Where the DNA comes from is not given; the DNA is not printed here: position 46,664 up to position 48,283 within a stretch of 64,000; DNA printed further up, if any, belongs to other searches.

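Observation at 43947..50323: Four-gene glycosylation cluster in which every product, including UDP-galactopyranose mutase, has an N-terminal signal/anchor peptide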

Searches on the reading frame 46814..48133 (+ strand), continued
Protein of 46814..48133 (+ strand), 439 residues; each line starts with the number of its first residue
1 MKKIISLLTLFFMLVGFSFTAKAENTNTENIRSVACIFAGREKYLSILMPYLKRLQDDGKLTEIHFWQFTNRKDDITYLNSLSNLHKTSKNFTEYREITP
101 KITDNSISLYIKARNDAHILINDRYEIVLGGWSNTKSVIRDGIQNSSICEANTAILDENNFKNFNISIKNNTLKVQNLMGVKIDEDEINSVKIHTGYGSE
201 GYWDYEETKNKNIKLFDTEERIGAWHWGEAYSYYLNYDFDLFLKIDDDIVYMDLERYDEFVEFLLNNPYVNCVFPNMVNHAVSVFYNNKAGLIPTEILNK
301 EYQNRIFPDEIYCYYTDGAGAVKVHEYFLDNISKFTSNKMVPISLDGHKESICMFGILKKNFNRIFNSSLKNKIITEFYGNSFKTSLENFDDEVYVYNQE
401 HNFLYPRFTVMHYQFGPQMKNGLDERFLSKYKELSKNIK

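Call 59: search_protein_families(library=phrogs, proteins=[window:46814-48133:+], max_evalue=0.01)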
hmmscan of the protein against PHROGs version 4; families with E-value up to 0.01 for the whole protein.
window:46814-48133:+ (439 aa): 1 family
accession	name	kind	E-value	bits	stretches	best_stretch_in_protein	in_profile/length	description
phrog_4447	-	moron, auxiliary metabolic gene and host takeover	8.9e-19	68.9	2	229-435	78-272/280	glycosyltransferase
